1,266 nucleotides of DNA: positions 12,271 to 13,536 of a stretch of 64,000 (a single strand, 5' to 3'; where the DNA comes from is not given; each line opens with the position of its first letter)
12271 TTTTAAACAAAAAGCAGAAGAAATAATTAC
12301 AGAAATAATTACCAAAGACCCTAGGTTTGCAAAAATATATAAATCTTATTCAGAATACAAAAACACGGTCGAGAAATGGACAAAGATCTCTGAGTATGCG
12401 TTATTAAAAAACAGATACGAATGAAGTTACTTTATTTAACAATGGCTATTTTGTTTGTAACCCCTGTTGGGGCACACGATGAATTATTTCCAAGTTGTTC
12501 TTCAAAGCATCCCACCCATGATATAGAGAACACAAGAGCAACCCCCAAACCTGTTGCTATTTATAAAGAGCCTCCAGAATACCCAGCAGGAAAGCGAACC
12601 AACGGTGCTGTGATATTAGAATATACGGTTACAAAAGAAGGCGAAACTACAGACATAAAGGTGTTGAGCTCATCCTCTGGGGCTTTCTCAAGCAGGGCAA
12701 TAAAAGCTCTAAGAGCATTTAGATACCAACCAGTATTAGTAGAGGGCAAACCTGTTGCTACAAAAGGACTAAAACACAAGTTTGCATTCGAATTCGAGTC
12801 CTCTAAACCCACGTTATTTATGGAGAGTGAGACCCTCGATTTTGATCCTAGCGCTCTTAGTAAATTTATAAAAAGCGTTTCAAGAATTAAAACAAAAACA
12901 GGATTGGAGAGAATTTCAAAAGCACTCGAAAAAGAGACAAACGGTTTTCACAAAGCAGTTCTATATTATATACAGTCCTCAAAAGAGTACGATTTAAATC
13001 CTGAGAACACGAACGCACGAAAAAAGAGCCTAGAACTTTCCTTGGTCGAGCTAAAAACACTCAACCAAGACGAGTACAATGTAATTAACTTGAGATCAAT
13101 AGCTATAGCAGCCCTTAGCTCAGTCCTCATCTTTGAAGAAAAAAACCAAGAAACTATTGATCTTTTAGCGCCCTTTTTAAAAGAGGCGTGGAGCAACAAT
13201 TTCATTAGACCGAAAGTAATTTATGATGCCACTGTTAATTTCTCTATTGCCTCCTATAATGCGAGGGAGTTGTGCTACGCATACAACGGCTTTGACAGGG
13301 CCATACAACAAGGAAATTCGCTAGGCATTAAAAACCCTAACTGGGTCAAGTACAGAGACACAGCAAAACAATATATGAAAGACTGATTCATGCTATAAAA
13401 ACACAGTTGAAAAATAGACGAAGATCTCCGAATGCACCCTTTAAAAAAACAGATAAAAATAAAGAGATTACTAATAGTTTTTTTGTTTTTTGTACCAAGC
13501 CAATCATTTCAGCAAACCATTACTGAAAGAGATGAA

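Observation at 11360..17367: Split TRAP transporter locus with a secreted TonB_C-domain protein, a secreted amidase and a propeller-like ORF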

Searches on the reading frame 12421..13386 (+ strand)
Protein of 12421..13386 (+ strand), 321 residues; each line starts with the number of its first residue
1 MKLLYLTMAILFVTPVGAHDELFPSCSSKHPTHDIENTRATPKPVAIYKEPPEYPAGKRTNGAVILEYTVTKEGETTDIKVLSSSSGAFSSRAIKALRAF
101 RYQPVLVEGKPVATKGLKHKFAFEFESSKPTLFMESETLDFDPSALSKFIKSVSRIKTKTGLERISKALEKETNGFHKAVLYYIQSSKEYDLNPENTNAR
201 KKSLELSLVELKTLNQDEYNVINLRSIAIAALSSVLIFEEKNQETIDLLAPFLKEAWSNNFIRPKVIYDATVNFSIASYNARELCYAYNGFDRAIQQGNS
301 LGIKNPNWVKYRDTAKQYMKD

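Call 3: search_protein_families(library=pfam, proteins=[window:12421-13386:+], max_evalue=0.1)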
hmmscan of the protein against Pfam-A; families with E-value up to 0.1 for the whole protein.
window:12421-13386:+ (321 aa): 1 family
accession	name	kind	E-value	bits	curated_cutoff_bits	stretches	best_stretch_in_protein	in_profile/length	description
PF03544.19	TonB_C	-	4.4e-12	46.7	24.6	1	56-124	10-78/79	Gram-negative bacterial TonB protein C-terminal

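Call 4: search_protein_families(library=ncbifam, proteins=[window:12421-13386:+], max_evalue=0.1)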
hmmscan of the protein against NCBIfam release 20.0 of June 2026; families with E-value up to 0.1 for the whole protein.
window:12421-13386:+ (321 aa): 7 families
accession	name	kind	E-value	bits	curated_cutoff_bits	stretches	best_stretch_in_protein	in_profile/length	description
TIGR01352.1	tonB_Cterm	subfamily_domain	1e-07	32.1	27.1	1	52-114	1-64/76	TonB family protein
NF038079.1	TonB_sider_MxcH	equivalog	1.3e-06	26.8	925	1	52-130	10-90/792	TonB-dependent siderophore myxochelin receptor MxcH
NF008084.0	PRK10819.1-5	equivalog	0.0002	21.3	315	1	27-111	148-230/249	TonB system transport protein TonB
NF008081.0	PRK10819.1-2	equivalog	0.00093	19.2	377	1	40-104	150-218/240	TonB system transport protein TonB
NF008082.0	PRK10819.1-3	equivalog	0.0012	18.7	265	1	29-109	144-227/242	TonB system transport protein TonB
NF008083.0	PRK10819.1-4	equivalog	0.0031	17.5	448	1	41-105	150-218/239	TonB system transport protein TonB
NF045863.1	glide_MMOB1660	exception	0.0033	16.4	600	1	152-261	339-447/515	MMOB1660 family gliding motility ATPase complex subunit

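Call 6: search_solved_structures(query=window:12421-13386:+, max_evalue=1, show_alignments=2)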
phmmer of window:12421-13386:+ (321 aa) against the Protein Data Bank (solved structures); distinct sequences matched with E-value up to 1: 14.
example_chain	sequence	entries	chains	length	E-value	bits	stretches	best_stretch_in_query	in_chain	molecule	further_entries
2k9k_A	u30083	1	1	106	4.5e-07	32.6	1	43-118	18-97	TonB2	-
6fip_A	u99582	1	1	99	3.7e-05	26.3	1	48-126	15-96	Protein TonB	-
6i97_D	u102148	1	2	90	4.7e-05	25.9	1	48-125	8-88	Protein TonB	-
1xx3_A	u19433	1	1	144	0.00046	22.7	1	39-105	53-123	TonB protein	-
1u07_A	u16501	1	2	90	0.00048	22.6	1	44-105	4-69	TonB protein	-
2gsk_B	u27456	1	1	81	0.00068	22.1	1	44-105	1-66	protein TONB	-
2grx_C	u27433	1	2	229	0.00084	21.8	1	40-105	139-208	Protein tonB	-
9ddo_F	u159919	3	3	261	0.0011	21.5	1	40-105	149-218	Protein TonB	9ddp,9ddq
8rd6_A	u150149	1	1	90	0.0058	19.1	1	44-104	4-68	Protein TonB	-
2dbq_A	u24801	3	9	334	0.0061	19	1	160-257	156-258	Glyoxylate reductase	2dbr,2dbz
1ihr_A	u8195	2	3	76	0.057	15.8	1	58-105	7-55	TonB protein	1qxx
5lw8_A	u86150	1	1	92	0.065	15.6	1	58-123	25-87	Protein TonB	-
6sly_A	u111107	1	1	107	0.084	15.3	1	57-122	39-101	Protein TonB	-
7zc8_B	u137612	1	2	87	0.34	13.3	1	59-105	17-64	Protein TonB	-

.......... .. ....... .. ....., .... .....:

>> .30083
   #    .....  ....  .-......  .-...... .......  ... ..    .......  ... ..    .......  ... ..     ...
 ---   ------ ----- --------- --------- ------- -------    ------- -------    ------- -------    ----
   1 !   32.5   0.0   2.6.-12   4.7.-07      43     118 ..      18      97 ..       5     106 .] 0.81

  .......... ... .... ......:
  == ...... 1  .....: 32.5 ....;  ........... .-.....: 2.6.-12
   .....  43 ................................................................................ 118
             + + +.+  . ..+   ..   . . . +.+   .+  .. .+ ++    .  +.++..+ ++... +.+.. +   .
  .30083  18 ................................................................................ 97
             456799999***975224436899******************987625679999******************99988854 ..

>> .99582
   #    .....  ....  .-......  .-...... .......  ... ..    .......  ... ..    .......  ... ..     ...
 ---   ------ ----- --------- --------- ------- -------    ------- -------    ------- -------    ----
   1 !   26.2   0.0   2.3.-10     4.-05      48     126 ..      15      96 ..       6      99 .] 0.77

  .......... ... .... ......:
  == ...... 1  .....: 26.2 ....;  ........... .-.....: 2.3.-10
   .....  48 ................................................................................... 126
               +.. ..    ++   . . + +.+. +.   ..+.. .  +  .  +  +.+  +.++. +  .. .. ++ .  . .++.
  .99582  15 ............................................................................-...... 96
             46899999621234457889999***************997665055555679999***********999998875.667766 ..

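Call 14: find_homologous_proteins(query=window:12421-13386:+, max_evalue=0.001)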
Query window:12421-13386:+ (321 aa): 14 proteins with E <= 0.001 among 1664 candidates.
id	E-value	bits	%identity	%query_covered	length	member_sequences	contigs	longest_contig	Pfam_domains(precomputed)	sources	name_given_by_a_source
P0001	7.5e-202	687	97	100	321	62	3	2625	PF03544.20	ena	-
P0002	4.1e-188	642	92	98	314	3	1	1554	PF03544.20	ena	-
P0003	1.6e-174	597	86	100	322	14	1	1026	PF03544.20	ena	-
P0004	5.7e-170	582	82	100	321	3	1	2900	PF03544.20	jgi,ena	-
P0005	1.5e-168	578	84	100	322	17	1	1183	PF03544.20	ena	-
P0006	2.9e-164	563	82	100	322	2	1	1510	PF03544.20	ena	-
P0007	1.7e-153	528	74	100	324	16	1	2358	PF03544.20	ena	-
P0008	5.0e-133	461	66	100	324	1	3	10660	PF03544.20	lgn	-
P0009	5.2e-131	454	67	100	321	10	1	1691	PF03544.20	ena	-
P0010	1.6e-130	453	64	100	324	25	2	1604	PF03544.20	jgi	-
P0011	6.7e-128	444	63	100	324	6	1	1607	PF03544.20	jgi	-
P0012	1.3e-100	354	54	100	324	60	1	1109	PF03544.20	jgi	-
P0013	2.5e-85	304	48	99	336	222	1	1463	PF03544.20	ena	-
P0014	4.7e-64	234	40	99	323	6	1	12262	PF03544.20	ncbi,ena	-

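Call 16: find_encoding_contigs(protein=P0014, flank=8000, max_places=4)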
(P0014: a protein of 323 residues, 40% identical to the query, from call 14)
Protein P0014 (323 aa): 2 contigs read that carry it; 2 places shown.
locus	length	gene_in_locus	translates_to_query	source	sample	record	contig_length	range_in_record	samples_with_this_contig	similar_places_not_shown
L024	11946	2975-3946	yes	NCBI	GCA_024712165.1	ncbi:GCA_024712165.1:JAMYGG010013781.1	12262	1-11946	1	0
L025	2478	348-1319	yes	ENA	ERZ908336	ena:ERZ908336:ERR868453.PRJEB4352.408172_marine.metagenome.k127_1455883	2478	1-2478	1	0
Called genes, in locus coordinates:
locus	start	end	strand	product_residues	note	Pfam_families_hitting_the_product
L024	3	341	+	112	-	?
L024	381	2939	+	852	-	PF12014:Cyclin_D1_bind (weak), PF07661:MORN_2 (faint)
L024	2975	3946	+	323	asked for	PF03544:TonB_C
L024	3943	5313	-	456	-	PF06808:DctM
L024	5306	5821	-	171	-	PF04290:DctQ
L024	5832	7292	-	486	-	PF02386:TrkH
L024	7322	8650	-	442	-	PF01488:Shikimate_DH (faint), PF02254:TrkA_N, PF03435:Sacchrp_dh_NADP (faint), PF13241:NAD_binding_7 (faint), PF13460:NAD_binding_10 (faint), PF02080:TrkA_C, PF02254:TrkA_N, PF02080:TrkA_C (weak)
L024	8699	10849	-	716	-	PF00580:UvrD-helicase, PF13245:AAA_19, PF13361:UvrD_C, PF13538:UvrD_C_2 (faint), PF21196:PcrA_UvrD_tudor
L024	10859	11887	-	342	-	PF02628:COX15-CtaA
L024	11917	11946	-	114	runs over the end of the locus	?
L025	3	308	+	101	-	?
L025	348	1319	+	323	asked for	PF03544:TonB_C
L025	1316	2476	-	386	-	?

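Call 17: find_encoding_contigs(protein=P0008, flank=8000, max_places=4)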
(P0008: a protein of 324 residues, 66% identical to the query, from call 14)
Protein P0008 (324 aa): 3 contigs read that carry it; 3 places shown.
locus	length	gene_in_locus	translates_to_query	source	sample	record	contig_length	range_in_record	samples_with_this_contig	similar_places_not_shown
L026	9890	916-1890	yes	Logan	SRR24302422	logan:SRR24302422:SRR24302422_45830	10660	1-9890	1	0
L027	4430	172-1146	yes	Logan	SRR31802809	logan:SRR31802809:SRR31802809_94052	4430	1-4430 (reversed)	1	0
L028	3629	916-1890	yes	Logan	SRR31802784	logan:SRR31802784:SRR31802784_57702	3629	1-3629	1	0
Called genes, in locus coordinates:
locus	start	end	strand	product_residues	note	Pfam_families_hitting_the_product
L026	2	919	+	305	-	?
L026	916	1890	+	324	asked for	PF03544:TonB_C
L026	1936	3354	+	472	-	PF01425:Amidase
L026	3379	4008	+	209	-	-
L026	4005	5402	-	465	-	PF06808:DctM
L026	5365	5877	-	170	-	PF04290:DctQ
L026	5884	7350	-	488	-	PF02386:TrkH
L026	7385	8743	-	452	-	PF00070:Pyr_redox (faint), PF01210:NAD_Gly3P_dh_N (faint), PF01262:AlaDh_PNT_C (faint), PF02254:TrkA_N, PF13460:NAD_binding_10 (weak), PF02080:TrkA_C, PF02254:TrkA_N, PF02080:TrkA_C (weak), +7 more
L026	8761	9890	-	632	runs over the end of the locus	?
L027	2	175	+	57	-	?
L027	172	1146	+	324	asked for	PF03544:TonB_C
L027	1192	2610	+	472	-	PF01425:Amidase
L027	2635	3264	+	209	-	-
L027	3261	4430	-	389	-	?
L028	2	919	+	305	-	?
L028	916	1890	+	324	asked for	PF03544:TonB_C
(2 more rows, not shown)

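Call 32: predict_structure(alignment_id=A1)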
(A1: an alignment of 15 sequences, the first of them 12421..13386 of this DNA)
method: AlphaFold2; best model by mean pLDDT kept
length: 321 residues; sequences in the alignment: 15
mean_pLDDT: 76.4   pTM: 0.59
mean pLDDT of the five models: 76.4, 73.8, 72.4, 70.0, 68.2
residues with pLDDT >= 90: 127; 70-90: 95; 50-70: 47; < 50: 52
segments of 3 or more residues with pLDDT < 50: 1-47, 127-130
pLDDT, mean of each block of 10 residues (from residue 1): 27 31 40 35 47 63 76 79 74 81 63 63 58 68 81 90 96 93 96 93 98 87 91 96 97 81 80 96 94 90 90 91 49
secondary structure, 60 per line:
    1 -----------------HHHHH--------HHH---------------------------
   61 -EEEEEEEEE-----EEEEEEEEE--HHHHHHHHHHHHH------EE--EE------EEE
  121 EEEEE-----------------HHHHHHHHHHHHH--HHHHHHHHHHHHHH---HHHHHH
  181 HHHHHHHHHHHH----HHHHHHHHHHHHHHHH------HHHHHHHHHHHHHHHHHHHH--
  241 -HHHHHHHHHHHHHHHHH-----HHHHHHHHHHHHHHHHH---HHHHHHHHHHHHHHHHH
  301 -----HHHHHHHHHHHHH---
elements in order: H18-22 E62-70 E76-84 H87-99 E118-125 H143-155 H158-171 H175-192 H197-212 H219-238 H242-258 H264-280 H284-300 H306-318

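Call 34: find_related_loci(query=A1, collection=genome_contigs, flank=8000)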
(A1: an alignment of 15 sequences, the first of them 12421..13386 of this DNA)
Query A1 (321 aa) in genome_contigs; peptide patterns used: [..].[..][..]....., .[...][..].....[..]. (x = any residue, [..] = any of these).
17 stretches matched a pattern, but none encodes a relative of the query by tblastn (E <= 1e-3).

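Call 35: find_related_loci(query=A1, collection=metagenome_contigs, flank=8000)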
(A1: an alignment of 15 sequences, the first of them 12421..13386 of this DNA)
Query A1 (321 aa) in metagenome_contigs; peptide patterns used: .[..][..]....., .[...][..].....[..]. (x = any residue, [..] = any of these).
122 stretches matched a pattern; 23 encode a relative of the query (tblastn E <= 1e-3); 23 distinct loci.
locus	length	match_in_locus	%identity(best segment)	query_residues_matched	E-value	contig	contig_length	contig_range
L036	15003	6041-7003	96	1-321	0e+0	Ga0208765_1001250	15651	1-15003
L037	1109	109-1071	84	1-321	0e+0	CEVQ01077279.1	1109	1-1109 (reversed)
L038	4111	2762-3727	83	1-321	2e-180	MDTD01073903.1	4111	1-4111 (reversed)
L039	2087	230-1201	64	1-321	5e-150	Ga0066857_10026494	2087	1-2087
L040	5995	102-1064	66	1-321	9e-136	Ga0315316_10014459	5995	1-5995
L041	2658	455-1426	50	1-320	4e-101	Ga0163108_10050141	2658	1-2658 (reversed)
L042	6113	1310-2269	48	2-319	2e-85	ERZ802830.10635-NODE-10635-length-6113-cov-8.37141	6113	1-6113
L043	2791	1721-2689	39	1-319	8e-70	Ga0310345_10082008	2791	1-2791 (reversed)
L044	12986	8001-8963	39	1-317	2e-68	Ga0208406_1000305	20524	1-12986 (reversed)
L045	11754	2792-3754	38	1-317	7e-62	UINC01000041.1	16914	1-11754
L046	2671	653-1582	37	19-317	4e-59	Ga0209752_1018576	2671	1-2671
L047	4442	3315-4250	35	19-319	3e-58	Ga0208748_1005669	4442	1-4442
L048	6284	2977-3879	35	19-319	9e-48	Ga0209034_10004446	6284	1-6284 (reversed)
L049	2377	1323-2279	33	1-319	4e-47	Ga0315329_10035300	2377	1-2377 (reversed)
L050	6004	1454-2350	34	19-317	2e-46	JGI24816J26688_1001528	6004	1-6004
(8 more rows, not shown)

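Call 36: fold_search(model_id=the predicted structure, library=pdb)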
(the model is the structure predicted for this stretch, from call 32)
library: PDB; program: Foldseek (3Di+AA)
matches with E <= 10: 1164; with E <= 0.001: 1
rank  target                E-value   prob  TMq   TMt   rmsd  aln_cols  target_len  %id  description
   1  7aie_A                9.9e-04  1.00  0.39  0.56   5.3       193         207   18  Crystal structure of a truncated form of the KLC1-TPR domain ([A1-B5] fragment) - Monoclinic crystal form (released 2021-10-06)
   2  7aie_B                1.6e-03  1.00  0.38  0.54   5.5       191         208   19  Crystal structure of a truncated form of the KLC1-TPR domain ([A1-B5] fragment) - Monoclinic crystal form (released 2021-10-06)
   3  5oj8                  1.7e-03  1.00  0.41  0.58   5.1       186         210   19  Crystal structure of the KLC1-TPR domain ([A1-B5] fragment) (released 2017-10-11)
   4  2qfc_A                1.9e-03  1.00  0.40  0.44   5.3       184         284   12  Crystal Structure of Bacillus thuringiensis PlcR complexed with PapR (released 2007-11-06)
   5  7v1k                  2.0e-03  1.00  0.41  0.58  11.1       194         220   12  Apo structure of sNASP core (released 2022-04-20)
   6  7ai4_A                2.2e-03  1.00  0.41  0.53   4.7       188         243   19  Crystal structure of the KLC1-TPR domain truncated from its nonTPR region ([A1-B6]-Delta-nonTPR fragment) (released 2021-10-06)
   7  4fsc_C                2.4e-03  1.00  0.40  0.46   4.8       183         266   14  Crystal Structure of Bacillus thuringiensis PlcR in its apo form (released 2013-03-13)
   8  8ffv_D                2.4e-03  1.00  0.36  0.29  17.5       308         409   10  Cryo-EM structure of the GR-Hsp90-FKBP52 complex (released 2023-11-01)
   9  7ai4_B                2.5e-03  1.00  0.42  0.55   4.5       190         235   18  Crystal structure of the KLC1-TPR domain truncated from its nonTPR region ([A1-B6]-Delta-nonTPR fragment) (released 2021-10-06)
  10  3u3w_A                2.5e-03  1.00  0.38  0.43   6.0       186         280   13  Crystal Structure of Bacillus thuringiensis PlcR in complex with the peptide PapR7 and DNA (released 2013-01-09)
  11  6ejn_A                2.6e-03  1.00  0.40  0.47   5.1       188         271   18  The KLC2 TPR domain bound to the JIP3 leucine zipper domain (released 2018-09-05)
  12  6swu_C                2.7e-03  1.00  0.41  0.45   4.5       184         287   19  Crystal structure of the TPR domain of KLC1 in complex with an engineered high-affinity cargo peptide. (released 2020-09-30)
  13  7zub_C                2.7e-03  1.00  0.35  0.37  17.6       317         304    9  Cryo-EM structure of the indirubin-bound Hsp90-XAP2-AHR complex (released 2022-11-23)
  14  8rtc_B                2.9e-03  1.00  0.40  0.37   7.2       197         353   11  Rap from bacteriophage Phi3T in presence of pheromone RGHTS (released 2024-07-24)
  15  7aie_D                3.2e-03  1.00  0.38  0.56   5.4       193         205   19  Crystal structure of a truncated form of the KLC1-TPR domain ([A1-B5] fragment) - Monoclinic crystal form (released 2021-10-06)
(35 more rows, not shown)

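Call 60: search_solved_structures(query=A4, max_evalue=10)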
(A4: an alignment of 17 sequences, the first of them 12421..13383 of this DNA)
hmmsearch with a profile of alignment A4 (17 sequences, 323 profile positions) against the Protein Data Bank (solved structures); distinct sequences matched with E-value up to 10: 22.
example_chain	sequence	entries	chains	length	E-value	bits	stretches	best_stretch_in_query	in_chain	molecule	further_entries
2k9k_A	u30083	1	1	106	1.2e-19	73.7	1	41-129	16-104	TonB2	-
6fip_A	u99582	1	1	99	3.7e-14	55.7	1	47-131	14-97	Protein TonB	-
6i97_D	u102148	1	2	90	5.9e-14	55.1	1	48-130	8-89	Protein TonB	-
1u07_A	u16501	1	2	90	4.1e-12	49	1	44-109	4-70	TonB protein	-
1xx3_A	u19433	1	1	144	5.3e-12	48.6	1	40-109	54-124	TonB protein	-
2gsk_B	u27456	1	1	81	6.7e-12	48.3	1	44-108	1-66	protein TONB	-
9ddo_F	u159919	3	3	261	1.4e-11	47.3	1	40-109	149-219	Protein TonB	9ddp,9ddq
2grx_C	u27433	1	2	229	1.6e-11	47.1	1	40-109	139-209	Protein tonB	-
8rd6_A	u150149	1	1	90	3.2e-11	46.1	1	44-107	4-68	Protein TonB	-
5lw8_A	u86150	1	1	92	1.3e-09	40.9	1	45-102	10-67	Protein TonB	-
6sly_A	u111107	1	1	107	1.6e-09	40.5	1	43-102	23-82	Protein TonB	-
1ihr_A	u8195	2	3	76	1.8e-07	33.8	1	55-109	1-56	TonB protein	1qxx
7zc8_B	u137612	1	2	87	1.2e-05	27.7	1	52-108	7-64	Protein TonB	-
9hi3_A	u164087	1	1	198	8.4e-05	25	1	52-108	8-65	Protein TonB,Ferredoxin-1, chloroplastic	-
9ddz_A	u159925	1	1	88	0.00038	22.8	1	51-119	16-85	Protein TonB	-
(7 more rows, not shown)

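Call 65: search_protein_families(library=pfam, proteins=[L047:1492-3261:+, L047:438-1451:+, L048:552-2096:+, L048:2132-2830:-, L048:3905-5653:+, L048:5661-6101:+, L024:381-2936:+, L041:1555-2184:-, L041:2244-2624:-], max_evalue=0.01)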
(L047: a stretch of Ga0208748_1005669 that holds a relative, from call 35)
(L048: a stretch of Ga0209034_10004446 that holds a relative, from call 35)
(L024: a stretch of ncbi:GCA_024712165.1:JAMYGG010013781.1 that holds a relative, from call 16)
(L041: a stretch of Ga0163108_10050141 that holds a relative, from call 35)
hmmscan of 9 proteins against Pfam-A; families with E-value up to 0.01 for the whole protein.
L047:1492-3261:+ (590 aa): 4 families
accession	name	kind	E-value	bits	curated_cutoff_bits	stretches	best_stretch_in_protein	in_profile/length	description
PF01120.23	Alpha_L_fucos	-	9.5e-91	305.2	25.2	1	33-345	17-344/345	Alpha-L-fucosidase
PF14871.12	GHL6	-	0.0015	19.2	35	1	101-167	1-63/132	Hypothetical glycosyl hydrolase 6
PF16757.11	Fucosidase_C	-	0.0053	17.7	25.6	0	372-440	16-88/88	Alpha-L-fucosidase C-terminal domain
PF18099.7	CBM_35_2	-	0.0064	17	23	0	507-559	37-91/112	Carbohydrate binding module (family 35)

L047:438-1451:+ (338 aa): 1 family
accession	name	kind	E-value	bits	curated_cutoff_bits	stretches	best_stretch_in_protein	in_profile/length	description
PF00487.30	FA_desaturase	-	4.5e-38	131.9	29.7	1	42-288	7-249/253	Fatty acid desaturase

L048:552-2096:+ (515 aa): 2 families
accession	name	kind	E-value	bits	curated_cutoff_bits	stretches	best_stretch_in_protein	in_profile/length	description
PF03544.19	TonB_C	-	2.3e-11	44.4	24.6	1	438-503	3-69/79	Gram-negative bacterial TonB protein C-terminal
PF07661.19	MORN_2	-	0.00021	21.6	29.6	0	304-320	6-22/22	MORN repeat variant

L048:2132-2830:- (232 aa): 10 families
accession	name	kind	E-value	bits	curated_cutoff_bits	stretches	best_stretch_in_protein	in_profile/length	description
PF13649.12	Methyltransf_25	-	5.5e-14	53.1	27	1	50-142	2-97/97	Methyltransferase domain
PF13847.12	Methyltransf_31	-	1e-10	41.9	27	1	48-146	6-109/145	Methyltransferase domain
PF03848.20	TehB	-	1.6e-10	41.2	20.4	1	45-144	30-129/193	Tellurite resistance protein TehB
PF08242.18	Methyltransf_12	-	2.8e-10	41.2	30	1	50-143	1-97/98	Methyltransferase domain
PF08241.18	Methyltransf_11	-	4e-10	40.7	21.2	1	50-142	1-91/95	Methyltransferase domain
PF13489.12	Methyltransf_23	-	3.4e-09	37.1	27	1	39-153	16-123/164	Methyltransferase domain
PF05724.17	TPMT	-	4.5e-09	36.7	26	1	23-184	13-188/218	Thiopurine S-methyltransferase (TPMT)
PF05175.20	MTS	-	2.4e-06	27.8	23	1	33-120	20-109/170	Methyltransferase small domain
PF02353.26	CMAS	-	5.2e-06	26.4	27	1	46-155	62-173/273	Mycolic acid cyclopropane synthetase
PF05401.17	NodS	-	3e-05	24.4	24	1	42-122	40-119/201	Nodulation protein S (NodS)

L048:3905-5653:+ (583 aa): 2 families
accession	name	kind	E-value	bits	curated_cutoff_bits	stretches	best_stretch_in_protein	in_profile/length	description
PF08530.16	PepX_C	-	6.9e-41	141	22.5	1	346-575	2-216/217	X-Pro dipeptidyl-peptidase C-terminal non-catalytic domain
PF02129.25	Peptidase_S15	-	1.2e-37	130.5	23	1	58-314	2-261/262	X-Pro dipeptidyl-peptidase (S15 family)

L048:5661-6101:+ (147 aa): 0 families

L024:381-2936:+ (852 aa): 2 families
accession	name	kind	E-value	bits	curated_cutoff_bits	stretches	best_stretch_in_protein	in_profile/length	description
PF07661.19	MORN_2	-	2.4e-47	153.7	29.6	5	809-830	1-22/22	MORN repeat variant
PF12014.13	Cyclin_D1_bind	-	2.1e-07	31.9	22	1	352-403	17-76/156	Cyclin D1 binding domain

L041:1555-2184:- (209 aa): 0 families

L041:2244-2624:- (126 aa): 0 families

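Call 72: search_protein_representatives(alignment_id=A4)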
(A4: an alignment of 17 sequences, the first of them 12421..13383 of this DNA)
Query: 17 sequences, 323 profile positions. Proteins with E-value up to 0.001 (for the whole library): 57117; up to 1e-10: 6002; up to 1e-30: 134. The best 150 are listed.
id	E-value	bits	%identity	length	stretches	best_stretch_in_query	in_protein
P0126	5.1e-145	498.9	-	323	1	1-323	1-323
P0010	2.3e-136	470.5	-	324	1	1-323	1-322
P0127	2.3e-135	467.2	-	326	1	1-323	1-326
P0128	7.1e-133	459.0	-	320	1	1-322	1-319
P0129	1.9e-79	283.5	-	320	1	1-323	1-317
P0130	6.3e-73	262.0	-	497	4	37-134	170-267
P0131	2.0e-64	234.1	-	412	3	50-149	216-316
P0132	7.8e-61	222.3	-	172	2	196-323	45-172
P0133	3.7e-58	213.5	-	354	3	39-133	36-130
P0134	8.1e-56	205.8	-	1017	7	39-132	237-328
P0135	1.2e-53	198.8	-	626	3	33-132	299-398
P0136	3.5e-51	190.6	-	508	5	37-123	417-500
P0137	9.9e-51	189.1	-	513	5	52-130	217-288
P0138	3.5e-50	187.3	-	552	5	51-133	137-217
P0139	2.4e-46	174.7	-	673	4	39-133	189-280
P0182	1.4e-35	139.3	-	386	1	2-319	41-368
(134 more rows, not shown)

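Call 74: find_homologous_proteins(query=P0182, max_evalue=0.00001)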
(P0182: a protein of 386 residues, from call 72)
Query P0182 (386 aa): 1 proteins with E <= 0.00001 among 8000 candidates.
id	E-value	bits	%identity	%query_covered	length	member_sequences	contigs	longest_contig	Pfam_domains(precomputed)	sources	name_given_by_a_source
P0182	4.5e-254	860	100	100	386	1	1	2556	PF03544.20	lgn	-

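Call 75: find_encoding_contigs(protein=P0182, flank=5000, max_places=3)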
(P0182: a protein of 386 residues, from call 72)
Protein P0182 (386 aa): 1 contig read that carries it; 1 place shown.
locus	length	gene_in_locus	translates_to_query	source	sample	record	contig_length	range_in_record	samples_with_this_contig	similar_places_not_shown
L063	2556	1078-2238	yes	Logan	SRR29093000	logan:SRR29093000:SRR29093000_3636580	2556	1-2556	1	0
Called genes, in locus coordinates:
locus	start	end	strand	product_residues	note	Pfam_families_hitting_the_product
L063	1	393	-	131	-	?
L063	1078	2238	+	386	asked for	PF03544:TonB_C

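Call 82: search_protein_families(library=padloc, proteins=[window:12421-13383:+], max_evalue=0.01)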
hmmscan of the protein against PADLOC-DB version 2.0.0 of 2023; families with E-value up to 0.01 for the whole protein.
window:12421-13383:+ (321 aa): 0 families
